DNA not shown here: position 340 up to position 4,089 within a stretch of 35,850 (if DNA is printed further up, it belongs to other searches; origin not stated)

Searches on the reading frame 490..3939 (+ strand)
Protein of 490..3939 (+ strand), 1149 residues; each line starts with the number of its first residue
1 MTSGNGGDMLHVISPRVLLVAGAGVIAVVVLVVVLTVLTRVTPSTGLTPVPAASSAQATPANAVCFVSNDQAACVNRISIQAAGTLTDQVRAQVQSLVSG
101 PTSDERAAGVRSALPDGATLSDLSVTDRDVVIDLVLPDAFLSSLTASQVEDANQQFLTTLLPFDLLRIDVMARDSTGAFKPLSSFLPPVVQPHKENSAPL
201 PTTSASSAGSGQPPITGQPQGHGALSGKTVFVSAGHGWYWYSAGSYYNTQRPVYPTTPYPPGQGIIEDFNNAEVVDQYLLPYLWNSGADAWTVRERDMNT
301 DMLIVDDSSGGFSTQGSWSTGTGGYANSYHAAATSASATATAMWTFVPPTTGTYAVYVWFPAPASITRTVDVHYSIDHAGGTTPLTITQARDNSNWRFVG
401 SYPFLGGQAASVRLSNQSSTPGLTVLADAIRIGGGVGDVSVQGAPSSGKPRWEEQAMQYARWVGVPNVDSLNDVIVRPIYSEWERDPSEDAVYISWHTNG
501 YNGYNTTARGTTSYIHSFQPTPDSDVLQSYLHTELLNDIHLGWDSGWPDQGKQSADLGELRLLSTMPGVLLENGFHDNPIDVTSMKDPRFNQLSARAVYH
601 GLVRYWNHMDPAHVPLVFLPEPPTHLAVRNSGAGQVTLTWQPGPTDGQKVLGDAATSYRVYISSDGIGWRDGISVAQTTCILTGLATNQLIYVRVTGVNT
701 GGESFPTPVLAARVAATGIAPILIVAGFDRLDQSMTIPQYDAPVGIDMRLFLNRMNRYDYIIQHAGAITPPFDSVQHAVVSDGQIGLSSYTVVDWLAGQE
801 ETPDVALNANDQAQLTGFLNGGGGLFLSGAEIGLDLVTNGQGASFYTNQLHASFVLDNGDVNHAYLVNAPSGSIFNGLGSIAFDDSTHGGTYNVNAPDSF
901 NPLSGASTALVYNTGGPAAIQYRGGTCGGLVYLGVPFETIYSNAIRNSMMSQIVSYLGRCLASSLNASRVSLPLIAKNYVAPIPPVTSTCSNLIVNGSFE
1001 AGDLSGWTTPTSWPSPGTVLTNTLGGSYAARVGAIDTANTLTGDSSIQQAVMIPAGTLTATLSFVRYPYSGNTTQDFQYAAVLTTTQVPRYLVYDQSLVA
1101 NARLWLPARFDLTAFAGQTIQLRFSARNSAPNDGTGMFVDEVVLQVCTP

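Call 13: search_protein_families(library=pfam, proteins=[window:490-3939:+])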
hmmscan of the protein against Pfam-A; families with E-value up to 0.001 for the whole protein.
window:490-3939:+ (1149 aa): 5 families
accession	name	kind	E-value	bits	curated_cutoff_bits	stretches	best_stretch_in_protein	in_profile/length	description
PF25275.1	Golvesin_C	-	1e-27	97.3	31.6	1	304-432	2-130/132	Golvesin C-terminal domain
PF01520.23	Amidase_3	-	6.6e-08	33.2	27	1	489-602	67-172/174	N-acetylmuramoyl-L-alanine amidase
PF00041.27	fn3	-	5.3e-06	27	25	1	622-710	2-81/84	Fibronectin type III domain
PF10646.14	Germane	-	0.00014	22.9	23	1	78-161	16-99/117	Sporulation and spore germination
PF20773.4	InhA-like_MAM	-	0.00014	21.9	26.9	1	1096-1146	114-164/191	Immune inhibitor A-like, MAM domain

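Call 15: find_encoding_contigs(protein=window:490-3939:+, flank=10000, max_places=4)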
Protein window:490-3939:+ (1149 aa): no gene with exactly this product is on record in the collection.
